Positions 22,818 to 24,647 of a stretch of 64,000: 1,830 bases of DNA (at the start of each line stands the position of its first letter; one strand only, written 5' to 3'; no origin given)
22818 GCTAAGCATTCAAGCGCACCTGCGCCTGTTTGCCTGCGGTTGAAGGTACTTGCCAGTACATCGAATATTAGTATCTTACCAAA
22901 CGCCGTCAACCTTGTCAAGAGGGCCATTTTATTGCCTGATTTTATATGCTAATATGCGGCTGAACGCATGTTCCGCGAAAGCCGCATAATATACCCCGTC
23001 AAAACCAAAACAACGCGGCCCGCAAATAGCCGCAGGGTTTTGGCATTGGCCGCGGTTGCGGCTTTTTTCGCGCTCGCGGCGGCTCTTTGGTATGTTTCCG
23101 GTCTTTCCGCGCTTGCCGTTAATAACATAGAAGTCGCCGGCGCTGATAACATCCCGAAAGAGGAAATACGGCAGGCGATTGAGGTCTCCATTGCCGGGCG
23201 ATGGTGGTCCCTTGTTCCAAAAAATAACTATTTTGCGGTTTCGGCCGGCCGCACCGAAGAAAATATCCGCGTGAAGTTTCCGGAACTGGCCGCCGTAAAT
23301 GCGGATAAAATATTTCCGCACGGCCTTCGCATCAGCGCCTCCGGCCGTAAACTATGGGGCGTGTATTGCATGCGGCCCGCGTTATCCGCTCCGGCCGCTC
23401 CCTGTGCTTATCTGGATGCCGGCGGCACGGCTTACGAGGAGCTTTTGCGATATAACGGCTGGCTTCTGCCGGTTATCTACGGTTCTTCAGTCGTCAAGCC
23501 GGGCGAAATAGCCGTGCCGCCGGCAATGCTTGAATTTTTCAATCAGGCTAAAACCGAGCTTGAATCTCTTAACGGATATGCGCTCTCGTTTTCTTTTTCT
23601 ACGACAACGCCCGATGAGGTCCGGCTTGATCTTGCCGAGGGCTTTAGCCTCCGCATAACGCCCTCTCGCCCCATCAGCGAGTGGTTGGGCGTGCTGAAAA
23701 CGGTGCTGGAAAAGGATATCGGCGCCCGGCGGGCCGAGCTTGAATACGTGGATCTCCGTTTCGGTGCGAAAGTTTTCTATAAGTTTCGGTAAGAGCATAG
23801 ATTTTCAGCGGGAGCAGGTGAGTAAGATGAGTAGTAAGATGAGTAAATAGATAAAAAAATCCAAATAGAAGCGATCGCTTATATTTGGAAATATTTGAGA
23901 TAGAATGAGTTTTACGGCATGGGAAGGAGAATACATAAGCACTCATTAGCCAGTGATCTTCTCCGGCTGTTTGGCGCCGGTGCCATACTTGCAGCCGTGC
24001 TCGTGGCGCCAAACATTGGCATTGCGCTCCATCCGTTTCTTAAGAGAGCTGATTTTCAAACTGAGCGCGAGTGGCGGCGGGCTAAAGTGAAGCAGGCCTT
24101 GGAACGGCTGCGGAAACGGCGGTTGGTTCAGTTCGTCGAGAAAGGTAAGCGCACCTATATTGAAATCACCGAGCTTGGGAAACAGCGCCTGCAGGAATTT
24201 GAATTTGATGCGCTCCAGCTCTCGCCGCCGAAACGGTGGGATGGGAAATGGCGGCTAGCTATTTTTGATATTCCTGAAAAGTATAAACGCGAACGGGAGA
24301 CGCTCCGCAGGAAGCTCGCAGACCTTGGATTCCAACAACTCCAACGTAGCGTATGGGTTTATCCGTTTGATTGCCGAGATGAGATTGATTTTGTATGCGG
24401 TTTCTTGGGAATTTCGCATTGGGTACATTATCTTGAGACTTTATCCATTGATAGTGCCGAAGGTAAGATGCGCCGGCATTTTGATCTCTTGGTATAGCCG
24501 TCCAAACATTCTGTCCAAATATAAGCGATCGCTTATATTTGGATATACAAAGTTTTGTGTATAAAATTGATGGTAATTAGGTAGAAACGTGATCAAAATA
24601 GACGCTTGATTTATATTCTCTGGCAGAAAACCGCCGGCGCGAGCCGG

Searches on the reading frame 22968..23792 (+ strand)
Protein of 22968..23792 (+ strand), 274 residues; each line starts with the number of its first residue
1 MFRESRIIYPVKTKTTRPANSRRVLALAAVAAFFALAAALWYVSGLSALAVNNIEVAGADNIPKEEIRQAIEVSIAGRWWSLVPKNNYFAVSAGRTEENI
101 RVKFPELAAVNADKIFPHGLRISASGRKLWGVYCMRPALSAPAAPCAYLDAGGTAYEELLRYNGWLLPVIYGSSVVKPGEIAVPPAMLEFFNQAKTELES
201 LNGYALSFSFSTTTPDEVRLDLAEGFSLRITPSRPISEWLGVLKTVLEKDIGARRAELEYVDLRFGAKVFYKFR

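Call 13: search_protein_families(library=pfam, proteins=[window:22968-23792:+], max_evalue=0.1)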
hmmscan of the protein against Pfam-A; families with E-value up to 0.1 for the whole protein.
window:22968-23792:+ (274 aa): 2 families
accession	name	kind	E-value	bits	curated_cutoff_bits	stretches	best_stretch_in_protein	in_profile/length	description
PF08478.15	POTRA_1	-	1.3e-06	29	23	1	50-122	2-64/69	POTRA domain, FtsQ-type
PF03799.20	FtsQ_DivIB_C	-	0.00089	20.5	21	1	149-264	12-114/114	Cell division protein FtsQ/DivIB, C-terminal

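Call 14: find_homologous_proteins(query=window:22968-23789:+, max_evalue=1e-10)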
Query window:22968-23789:+ (274 aa): 19 proteins with E <= 1e-10 among 8000 candidates.
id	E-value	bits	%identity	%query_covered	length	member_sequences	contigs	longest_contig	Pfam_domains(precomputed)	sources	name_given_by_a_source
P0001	4.8e-177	605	100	100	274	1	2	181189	PF08478.16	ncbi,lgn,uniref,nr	ncbi:MAG: FtsQ-type POTRA domain-containing protein [Candidatus Sungbacteria bacterium]|uniref:FtsQ-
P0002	8.7e-92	325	57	100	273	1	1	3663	-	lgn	-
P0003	6.6e-90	319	55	100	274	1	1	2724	PF08478.16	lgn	-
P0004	4.3e-86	307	54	100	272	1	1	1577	PF08478.16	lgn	-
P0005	5.0e-86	306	54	100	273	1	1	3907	PF08478.16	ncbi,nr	ncbi:MAG: FtsQ-type POTRA domain-containing protein [bacterium]|nr:FtsQ-type POTRA domain-containing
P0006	3.2e-84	300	53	100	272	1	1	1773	PF08478.16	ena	-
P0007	2.4e-83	298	54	100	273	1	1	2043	PF08478.16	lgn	-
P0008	1.8e-76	275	51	99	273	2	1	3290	PF08478.16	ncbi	-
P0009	3.8e-76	274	50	100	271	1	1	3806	PF08478.16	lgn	-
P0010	9.5e-76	273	48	100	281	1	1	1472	PF08478.16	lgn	-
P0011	3.8e-75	271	49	100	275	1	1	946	PF08478.16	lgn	-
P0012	1.9e-72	262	47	100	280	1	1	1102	PF08478.16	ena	-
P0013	5.0e-72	261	49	99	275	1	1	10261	PF08478.16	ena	-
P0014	5.9e-68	247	45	99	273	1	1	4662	-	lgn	-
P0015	8.3e-68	247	47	100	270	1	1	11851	PF08478.16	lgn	-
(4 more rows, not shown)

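Call 15: find_encoding_contigs(protein=P0002, flank=5000, max_places=3)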
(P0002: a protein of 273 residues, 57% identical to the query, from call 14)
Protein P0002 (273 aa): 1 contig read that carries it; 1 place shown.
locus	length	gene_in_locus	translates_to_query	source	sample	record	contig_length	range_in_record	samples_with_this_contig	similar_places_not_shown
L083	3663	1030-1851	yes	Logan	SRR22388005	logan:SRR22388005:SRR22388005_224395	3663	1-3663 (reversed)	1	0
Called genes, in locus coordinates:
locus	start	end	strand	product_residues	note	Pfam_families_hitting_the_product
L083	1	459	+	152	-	?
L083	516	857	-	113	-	PF04972:BON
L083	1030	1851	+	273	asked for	-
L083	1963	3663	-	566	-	?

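Call 16: find_encoding_contigs(protein=P0005, flank=5000, max_places=3)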
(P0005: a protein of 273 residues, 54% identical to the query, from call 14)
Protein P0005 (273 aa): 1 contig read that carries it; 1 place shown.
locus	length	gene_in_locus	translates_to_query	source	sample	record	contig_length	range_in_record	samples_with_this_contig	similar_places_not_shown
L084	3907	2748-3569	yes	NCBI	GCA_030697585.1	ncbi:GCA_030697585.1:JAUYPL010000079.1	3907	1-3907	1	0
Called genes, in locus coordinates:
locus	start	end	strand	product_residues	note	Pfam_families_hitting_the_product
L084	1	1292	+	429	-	PF02403:Seryl_tRNA_N, PF00587:tRNA-synt_2b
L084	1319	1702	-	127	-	PF04972:BON (weak)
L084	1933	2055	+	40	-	-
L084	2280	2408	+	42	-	-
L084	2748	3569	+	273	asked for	PF08478:POTRA_1 (weak)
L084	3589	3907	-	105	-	?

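Call 17: find_encoding_contigs(protein=P0013, flank=5000, max_places=3)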
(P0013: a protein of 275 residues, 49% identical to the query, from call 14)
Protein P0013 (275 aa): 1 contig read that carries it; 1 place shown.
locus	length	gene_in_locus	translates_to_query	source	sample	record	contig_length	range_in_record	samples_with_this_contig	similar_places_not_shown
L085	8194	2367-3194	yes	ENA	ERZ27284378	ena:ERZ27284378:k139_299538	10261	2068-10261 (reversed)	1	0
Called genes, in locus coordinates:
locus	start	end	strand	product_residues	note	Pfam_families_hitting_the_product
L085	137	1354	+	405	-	-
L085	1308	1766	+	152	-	PF07883:Cupin_2 (faint)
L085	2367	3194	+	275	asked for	PF08478:POTRA_1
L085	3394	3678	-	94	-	-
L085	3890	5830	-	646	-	PF02366:PMT, PF13231:PMT_2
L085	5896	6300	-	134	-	-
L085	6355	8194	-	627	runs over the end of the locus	PF13231:PMT_2 (faint)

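Call 18: find_encoding_contigs(protein=P0015, flank=5000, max_places=3)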
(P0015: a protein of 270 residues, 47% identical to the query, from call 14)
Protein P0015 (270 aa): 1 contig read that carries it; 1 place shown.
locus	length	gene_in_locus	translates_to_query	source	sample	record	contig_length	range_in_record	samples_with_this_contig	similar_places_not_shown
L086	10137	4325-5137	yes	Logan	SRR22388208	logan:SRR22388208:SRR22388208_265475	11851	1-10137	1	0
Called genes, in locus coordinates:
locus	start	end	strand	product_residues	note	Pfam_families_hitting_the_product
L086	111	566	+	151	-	PF03449:GreA_GreB_N, PF01272:GreA_GreB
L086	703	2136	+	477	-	PF01336:tRNA_anti-codon, PF00152:tRNA-synt_2, PF01409:tRNA-synt_2d (faint)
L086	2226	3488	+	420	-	PF02403:Seryl_tRNA_N, PF00587:tRNA-synt_2b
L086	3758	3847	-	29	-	-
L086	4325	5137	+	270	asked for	PF08478:POTRA_1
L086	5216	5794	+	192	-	PF20803:PaaX_M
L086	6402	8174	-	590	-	PF02366:PMT (weak), PF13231:PMT_2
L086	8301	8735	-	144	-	-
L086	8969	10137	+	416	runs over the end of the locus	-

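Call 25: find_encoding_contigs(protein=P0003, flank=5000, max_places=2)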
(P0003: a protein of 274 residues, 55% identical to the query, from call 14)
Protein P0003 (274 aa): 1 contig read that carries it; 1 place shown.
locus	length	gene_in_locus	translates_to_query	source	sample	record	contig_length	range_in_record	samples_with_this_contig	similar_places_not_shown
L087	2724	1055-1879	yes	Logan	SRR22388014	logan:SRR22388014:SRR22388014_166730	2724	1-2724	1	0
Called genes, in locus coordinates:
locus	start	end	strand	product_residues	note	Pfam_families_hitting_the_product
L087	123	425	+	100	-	-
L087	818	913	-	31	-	-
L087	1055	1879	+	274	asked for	PF08478:POTRA_1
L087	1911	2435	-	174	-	PF22811:Zn_ribbon_NrdR, PF03477:ATP-cone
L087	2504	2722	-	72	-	?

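Call 26: find_encoding_contigs(protein=P0009, flank=5000, max_places=2)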
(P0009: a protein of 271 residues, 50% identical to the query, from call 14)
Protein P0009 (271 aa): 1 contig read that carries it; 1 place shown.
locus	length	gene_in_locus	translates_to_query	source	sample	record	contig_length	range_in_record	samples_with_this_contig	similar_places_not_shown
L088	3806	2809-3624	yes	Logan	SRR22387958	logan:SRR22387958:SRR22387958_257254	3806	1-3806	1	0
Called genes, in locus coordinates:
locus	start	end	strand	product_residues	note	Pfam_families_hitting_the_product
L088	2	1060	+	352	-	?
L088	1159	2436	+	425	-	PF02403:Seryl_tRNA_N, PF00587:tRNA-synt_2b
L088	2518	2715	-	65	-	-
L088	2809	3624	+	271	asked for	PF08478:POTRA_1 (weak)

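Call 27: find_encoding_contigs(protein=P0008, flank=5000, max_places=2)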
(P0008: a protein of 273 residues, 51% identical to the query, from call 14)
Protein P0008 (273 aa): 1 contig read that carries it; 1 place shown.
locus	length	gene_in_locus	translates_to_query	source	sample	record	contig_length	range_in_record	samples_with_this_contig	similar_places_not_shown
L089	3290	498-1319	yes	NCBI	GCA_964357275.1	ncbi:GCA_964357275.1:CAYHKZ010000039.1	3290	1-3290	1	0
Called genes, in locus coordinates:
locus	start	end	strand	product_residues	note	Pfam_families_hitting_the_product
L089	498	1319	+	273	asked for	PF08478:POTRA_1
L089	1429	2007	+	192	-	PF20803:PaaX_M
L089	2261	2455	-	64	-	-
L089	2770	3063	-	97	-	-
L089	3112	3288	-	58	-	?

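Call 28: find_encoding_contigs(protein=P0014, flank=5000, max_places=2)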
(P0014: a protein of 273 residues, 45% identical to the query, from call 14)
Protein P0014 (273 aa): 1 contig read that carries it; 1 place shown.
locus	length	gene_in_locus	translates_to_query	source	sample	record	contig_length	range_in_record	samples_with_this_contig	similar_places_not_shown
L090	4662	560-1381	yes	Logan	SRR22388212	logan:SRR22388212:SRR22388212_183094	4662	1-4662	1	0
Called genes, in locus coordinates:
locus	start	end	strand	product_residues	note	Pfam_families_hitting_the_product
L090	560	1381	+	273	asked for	-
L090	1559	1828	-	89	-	-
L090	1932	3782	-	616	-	PF02366:PMT, PF13231:PMT_2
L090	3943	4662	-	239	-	?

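Call 34: find_related_loci(query=A3, collection=metagenome_contigs, flank=2500)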
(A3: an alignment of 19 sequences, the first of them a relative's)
Query A3 (274 aa) in metagenome_contigs; peptide patterns used: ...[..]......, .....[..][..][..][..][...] (x = any residue, [..] = any of these).
292 stretches matched a pattern; 189 encode a relative of the query (tblastn E <= 1e-3); the best 80 are kept; 80 distinct loci.
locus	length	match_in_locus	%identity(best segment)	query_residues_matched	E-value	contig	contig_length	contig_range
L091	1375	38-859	53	1-274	2e-95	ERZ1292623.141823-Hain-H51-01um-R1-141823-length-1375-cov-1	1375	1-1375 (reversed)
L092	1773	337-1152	53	1-274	2e-84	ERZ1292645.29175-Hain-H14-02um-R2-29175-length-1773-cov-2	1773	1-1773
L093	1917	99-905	48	5-274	2e-80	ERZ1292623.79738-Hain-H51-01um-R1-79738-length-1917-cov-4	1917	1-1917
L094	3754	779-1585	46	5-274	2e-68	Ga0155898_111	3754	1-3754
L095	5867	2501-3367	43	5-274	9e-69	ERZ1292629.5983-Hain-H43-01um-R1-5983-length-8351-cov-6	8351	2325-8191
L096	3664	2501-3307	46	5-274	2e-68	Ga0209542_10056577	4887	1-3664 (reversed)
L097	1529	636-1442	44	5-271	1e-70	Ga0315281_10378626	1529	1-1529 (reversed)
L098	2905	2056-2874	40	5-274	5e-67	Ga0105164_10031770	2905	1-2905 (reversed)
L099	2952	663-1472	41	5-274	5e-65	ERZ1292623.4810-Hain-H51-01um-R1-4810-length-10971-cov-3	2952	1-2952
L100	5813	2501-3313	42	5-274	2e-63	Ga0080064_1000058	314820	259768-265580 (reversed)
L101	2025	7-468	63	120-274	9e-54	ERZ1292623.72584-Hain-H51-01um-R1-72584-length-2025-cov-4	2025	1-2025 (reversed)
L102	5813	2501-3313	34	5-274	2e-49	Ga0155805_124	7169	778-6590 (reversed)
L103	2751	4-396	54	144-274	1e-43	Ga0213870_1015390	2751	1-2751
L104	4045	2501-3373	34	1-274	3e-43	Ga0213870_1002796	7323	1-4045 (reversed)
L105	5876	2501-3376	33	4-274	6e-42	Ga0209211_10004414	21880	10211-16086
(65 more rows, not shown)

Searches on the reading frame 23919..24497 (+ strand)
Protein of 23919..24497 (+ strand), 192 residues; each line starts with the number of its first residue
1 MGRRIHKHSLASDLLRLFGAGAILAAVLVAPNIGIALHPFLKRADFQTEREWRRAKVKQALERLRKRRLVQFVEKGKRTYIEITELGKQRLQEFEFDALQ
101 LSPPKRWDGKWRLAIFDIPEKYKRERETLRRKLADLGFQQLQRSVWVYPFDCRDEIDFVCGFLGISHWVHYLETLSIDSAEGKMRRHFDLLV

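Call 13: search_protein_families(library=pfam, proteins=[window:23919-24497:+], max_evalue=0.1)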
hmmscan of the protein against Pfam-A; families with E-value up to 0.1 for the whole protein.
window:23919-24497:+ (192 aa): 8 families
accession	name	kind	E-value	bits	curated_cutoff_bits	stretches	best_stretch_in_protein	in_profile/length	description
PF20803.2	PaaX_M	-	1.9e-23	82.8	24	1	105-178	2-75/83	PaaX protein central Cas2-like domain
PF22665.2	DUF6293_C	-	0.00018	22.3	27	1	40-91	47-98/101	DUF6293 C-terminal winged helix domain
PF14277.12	DUF4364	-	0.0078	16.5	26.9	1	56-95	35-74/162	Domain of unknown function (DUF4364)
PF21863.2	HTH_67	-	0.0094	16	27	1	38-95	181-228/268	Helix-turn-helix family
PF17726.7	DpnI_C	-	0.029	15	23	1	54-77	44-67/70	Dam-replacing HTH domain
PF03551.20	PadR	-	0.031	14.7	27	1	31-93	9-75/75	Transcriptional regulator PadR-like family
PF20288.3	MC2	-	0.031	14.6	26.9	1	48-95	58-105/145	ABC-three component (ABC-3C) system Middle Component 2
PF00567.30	TUDOR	-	0.087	13.3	23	0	46-95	62-108/121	Tudor domain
